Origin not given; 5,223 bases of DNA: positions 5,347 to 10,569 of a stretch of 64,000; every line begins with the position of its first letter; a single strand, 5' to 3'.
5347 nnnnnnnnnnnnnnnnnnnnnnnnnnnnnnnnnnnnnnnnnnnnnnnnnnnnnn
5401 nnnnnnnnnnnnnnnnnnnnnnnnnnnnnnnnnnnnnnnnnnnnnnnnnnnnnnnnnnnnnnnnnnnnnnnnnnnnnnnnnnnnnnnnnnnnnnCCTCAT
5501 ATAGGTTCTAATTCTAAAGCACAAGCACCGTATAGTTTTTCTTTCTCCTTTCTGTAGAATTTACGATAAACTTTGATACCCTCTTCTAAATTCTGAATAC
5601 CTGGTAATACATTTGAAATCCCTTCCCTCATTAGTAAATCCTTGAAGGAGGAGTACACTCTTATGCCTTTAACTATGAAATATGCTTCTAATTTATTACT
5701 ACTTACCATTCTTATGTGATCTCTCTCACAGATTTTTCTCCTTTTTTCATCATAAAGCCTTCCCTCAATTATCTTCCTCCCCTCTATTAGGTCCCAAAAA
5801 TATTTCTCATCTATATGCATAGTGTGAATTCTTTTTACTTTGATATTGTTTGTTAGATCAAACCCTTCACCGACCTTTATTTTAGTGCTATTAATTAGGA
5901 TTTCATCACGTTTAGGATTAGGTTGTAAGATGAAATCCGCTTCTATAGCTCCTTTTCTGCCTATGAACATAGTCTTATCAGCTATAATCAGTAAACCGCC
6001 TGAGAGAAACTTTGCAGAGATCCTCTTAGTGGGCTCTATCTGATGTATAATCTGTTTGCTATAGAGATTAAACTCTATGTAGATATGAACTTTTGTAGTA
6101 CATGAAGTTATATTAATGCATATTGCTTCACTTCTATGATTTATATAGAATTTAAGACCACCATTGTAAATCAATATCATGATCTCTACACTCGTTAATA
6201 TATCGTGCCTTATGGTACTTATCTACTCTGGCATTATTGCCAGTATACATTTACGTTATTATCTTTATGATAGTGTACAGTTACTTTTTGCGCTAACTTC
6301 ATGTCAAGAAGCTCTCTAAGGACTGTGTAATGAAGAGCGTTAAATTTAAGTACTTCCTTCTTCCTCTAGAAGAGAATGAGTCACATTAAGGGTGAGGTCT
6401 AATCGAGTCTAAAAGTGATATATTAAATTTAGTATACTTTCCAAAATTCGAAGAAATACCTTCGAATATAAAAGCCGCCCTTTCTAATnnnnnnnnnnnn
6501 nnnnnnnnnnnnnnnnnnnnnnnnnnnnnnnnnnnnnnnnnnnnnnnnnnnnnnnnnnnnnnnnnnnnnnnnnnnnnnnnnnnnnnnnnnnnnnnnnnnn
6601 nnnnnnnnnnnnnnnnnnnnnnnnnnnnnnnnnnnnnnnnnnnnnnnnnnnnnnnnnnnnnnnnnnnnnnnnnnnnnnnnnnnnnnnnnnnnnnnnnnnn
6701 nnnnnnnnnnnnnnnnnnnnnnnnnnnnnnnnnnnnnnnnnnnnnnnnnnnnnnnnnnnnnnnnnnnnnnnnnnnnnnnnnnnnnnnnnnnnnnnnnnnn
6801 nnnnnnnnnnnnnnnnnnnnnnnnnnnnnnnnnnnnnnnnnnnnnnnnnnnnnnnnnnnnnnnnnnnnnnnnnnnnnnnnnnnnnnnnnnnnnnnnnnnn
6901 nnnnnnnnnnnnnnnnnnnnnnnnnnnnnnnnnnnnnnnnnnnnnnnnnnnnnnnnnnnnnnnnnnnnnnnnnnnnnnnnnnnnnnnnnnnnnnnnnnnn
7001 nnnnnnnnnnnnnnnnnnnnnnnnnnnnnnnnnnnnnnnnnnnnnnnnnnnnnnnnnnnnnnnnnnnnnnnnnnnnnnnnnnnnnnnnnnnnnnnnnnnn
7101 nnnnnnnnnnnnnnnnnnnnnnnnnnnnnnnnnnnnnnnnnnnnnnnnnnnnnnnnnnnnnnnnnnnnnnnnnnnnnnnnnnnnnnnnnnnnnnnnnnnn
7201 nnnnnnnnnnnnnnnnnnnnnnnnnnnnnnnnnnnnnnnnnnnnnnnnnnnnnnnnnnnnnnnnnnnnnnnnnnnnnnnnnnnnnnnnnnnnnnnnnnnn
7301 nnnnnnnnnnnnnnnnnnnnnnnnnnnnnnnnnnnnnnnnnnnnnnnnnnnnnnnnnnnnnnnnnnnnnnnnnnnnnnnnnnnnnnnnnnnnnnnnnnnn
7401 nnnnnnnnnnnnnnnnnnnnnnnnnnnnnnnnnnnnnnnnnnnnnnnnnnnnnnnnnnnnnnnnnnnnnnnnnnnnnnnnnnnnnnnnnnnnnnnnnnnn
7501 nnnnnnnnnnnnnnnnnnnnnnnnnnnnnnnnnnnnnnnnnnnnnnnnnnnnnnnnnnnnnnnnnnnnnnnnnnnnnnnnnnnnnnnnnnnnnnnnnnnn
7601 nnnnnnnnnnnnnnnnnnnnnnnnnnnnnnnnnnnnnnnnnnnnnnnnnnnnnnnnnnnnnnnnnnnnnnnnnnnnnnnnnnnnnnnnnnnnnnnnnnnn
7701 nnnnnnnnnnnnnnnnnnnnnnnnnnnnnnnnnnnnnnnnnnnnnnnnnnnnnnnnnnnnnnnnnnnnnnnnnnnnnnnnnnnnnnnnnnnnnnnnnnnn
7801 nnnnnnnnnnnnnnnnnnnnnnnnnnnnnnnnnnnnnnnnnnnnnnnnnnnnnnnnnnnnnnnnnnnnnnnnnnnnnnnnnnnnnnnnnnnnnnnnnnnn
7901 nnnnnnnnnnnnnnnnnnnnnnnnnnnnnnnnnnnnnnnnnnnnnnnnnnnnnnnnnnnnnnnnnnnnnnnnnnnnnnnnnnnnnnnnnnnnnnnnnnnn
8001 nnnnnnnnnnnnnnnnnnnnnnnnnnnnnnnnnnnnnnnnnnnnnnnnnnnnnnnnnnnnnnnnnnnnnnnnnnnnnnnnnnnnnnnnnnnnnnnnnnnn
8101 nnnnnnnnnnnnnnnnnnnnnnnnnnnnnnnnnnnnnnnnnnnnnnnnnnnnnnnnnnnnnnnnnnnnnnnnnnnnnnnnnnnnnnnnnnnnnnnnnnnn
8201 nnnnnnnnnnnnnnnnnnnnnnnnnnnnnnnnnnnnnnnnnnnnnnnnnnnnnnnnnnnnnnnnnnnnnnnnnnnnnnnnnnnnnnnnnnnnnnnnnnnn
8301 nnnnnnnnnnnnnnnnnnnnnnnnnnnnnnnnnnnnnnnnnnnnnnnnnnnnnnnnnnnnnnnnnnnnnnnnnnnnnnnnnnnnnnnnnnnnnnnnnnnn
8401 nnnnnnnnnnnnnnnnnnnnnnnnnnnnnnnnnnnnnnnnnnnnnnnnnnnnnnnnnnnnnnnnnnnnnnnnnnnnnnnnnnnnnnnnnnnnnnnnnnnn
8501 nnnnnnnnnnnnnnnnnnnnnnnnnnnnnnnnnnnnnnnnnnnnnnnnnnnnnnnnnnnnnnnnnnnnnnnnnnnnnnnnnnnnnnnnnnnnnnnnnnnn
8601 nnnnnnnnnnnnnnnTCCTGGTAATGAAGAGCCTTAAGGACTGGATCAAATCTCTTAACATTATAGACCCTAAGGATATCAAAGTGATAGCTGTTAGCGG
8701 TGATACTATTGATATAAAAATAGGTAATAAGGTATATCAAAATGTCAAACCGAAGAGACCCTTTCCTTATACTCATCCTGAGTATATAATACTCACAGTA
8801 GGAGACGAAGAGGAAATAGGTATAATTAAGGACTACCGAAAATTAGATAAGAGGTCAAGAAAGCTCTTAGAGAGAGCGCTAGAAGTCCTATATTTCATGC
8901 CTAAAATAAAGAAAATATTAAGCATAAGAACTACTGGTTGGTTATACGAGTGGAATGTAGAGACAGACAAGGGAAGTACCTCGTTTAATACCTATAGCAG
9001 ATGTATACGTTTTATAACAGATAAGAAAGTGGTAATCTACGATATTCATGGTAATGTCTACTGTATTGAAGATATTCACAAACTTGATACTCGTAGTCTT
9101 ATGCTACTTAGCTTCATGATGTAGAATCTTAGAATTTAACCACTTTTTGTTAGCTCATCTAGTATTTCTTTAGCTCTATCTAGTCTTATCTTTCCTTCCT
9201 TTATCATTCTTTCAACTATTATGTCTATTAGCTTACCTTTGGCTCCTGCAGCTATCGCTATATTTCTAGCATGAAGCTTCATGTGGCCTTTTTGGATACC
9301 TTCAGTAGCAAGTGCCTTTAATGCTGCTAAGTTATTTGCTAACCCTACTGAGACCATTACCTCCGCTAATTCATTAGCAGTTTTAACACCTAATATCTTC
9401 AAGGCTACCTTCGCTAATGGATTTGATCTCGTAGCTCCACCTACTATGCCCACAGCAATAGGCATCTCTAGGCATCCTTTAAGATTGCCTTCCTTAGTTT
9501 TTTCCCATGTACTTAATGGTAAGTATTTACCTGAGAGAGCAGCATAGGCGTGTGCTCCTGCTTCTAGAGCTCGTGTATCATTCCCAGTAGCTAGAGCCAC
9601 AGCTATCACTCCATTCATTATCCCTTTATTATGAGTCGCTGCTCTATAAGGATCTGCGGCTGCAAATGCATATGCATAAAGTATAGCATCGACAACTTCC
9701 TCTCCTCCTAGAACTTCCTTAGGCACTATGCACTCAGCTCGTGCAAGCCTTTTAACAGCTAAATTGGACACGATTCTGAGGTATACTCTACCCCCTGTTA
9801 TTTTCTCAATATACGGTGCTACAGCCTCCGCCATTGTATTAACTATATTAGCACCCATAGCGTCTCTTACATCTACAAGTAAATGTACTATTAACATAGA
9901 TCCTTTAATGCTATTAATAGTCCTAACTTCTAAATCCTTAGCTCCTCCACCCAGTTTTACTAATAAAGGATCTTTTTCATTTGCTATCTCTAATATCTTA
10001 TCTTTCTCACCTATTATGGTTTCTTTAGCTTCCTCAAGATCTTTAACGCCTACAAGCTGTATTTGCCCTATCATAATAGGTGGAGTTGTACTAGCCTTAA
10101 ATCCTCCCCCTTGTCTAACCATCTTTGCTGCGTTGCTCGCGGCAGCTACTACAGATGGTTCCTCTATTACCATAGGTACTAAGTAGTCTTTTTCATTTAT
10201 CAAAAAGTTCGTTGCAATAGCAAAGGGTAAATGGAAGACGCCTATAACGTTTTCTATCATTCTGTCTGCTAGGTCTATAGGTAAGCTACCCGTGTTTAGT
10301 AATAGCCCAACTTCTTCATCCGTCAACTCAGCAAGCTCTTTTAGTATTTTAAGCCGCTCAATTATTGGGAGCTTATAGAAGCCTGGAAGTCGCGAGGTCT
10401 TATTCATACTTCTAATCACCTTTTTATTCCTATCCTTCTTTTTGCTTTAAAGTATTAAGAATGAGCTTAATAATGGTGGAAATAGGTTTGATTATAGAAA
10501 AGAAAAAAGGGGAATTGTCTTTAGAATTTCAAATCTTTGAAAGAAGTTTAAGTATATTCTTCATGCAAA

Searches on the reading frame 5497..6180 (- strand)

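Call 83: search_protein_families(library=pfam, proteins=[window:5497-6180:-], max_evalue=0.0001)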
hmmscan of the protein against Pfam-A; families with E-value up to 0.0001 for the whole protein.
window:5497-6180:- (227 aa): 1 family
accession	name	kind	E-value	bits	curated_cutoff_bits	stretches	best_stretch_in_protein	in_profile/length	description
PF04266.20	ASCH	-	9.7e-14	52.4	21.2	1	121-226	1-101/103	ASCH domain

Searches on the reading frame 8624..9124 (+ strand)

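Call 83: search_protein_families(library=pfam, proteins=[window:8624-9124:+], max_evalue=0.0001)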
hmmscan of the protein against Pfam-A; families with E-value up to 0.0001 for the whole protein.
window:8624-9124:+ (166 aa): 1 family
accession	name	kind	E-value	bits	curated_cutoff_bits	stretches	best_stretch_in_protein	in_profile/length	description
PF08909.16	DUF1854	-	3.9e-37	127.5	26.8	1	38-163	1-128/130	Domain of unknown function (DUF1854)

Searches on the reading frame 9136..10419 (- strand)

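Call 68: search_protein_families(library=pfam, proteins=[window:9136-10419:-], max_evalue=0.00001)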
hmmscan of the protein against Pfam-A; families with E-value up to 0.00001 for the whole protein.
window:9136-10419:- (427 aa): 1 family
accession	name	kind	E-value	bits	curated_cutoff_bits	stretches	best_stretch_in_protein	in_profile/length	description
PF00368.23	HMG-CoA_red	-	3.6e-116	388.6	27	1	20-384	3-368/368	Hydroxymethylglutaryl-coenzyme A reductase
